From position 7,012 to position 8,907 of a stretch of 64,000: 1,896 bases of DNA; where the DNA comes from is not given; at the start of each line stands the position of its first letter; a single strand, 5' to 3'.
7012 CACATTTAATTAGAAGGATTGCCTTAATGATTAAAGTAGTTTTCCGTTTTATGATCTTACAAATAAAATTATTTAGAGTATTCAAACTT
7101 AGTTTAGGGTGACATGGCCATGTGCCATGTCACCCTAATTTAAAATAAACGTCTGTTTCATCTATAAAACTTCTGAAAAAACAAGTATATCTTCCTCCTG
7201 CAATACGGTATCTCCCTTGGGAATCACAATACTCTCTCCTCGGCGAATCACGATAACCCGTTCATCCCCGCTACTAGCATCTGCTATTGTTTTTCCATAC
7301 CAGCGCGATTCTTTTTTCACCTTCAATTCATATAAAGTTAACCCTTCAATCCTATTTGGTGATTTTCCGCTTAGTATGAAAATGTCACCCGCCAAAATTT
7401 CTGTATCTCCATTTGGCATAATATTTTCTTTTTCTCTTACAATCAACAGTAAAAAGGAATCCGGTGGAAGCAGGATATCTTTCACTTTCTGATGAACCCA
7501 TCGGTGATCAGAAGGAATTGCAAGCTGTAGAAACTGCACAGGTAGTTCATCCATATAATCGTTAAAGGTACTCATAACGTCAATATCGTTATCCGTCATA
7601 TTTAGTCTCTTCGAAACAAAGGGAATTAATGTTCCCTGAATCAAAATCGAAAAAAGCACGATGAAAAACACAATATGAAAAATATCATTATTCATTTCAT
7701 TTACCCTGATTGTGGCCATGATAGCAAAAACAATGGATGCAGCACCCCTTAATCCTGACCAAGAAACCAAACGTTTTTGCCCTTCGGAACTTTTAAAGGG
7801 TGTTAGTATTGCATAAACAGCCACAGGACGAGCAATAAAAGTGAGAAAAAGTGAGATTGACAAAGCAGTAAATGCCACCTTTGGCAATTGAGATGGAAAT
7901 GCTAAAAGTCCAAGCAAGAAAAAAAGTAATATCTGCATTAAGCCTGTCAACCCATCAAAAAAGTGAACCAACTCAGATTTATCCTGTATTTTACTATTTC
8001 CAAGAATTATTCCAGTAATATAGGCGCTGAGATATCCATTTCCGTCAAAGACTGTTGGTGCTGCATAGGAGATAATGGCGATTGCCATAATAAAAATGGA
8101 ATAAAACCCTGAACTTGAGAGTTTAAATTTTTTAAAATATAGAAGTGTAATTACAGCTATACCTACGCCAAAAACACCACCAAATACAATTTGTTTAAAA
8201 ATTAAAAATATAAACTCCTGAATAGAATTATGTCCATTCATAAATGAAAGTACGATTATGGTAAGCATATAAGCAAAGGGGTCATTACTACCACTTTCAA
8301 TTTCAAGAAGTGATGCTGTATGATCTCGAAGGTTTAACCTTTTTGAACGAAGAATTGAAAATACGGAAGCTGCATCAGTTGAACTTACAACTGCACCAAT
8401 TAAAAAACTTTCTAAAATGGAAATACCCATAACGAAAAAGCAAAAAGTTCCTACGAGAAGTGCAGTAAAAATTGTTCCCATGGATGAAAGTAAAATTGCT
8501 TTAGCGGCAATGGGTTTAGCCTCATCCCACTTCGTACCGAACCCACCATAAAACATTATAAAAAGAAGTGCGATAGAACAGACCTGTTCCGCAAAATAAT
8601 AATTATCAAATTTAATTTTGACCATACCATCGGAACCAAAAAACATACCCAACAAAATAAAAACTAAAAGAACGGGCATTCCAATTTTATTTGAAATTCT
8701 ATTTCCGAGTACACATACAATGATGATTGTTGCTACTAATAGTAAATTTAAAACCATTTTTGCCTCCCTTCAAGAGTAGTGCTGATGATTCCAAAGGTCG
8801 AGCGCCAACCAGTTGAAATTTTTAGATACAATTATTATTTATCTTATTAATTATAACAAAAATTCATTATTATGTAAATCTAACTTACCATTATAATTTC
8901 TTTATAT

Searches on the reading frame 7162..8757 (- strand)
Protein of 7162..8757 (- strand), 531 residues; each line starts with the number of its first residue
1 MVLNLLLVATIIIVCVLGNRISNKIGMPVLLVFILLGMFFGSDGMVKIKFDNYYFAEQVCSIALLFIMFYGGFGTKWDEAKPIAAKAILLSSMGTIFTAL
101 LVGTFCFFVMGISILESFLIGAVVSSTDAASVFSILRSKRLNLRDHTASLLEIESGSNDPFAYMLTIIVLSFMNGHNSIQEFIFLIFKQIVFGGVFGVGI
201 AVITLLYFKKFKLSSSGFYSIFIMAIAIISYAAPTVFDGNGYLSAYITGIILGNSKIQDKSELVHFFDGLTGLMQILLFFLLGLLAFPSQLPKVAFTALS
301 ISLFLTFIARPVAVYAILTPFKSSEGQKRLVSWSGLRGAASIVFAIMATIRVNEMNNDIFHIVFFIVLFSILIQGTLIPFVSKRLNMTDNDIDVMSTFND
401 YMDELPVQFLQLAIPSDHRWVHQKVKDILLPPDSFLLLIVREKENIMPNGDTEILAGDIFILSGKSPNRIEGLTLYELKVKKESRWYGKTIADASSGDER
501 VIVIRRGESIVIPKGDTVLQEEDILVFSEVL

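Call 69: search_protein_families(library=pfam, proteins=[window:7162-8757:-], max_evalue=0.00001)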
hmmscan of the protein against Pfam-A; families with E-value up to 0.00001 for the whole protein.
window:7162-8757:- (531 aa): 2 families
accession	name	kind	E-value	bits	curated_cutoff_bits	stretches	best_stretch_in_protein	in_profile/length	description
PF00999.27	Na_H_Exchanger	-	2.2e-46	158.9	26.2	1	13-382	3-373/375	Sodium/hydrogen exchanger, transmembrane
PF02080.26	TrkA_C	-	1.4e-22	79.8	27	2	411-467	3-61/71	TrkA-C domain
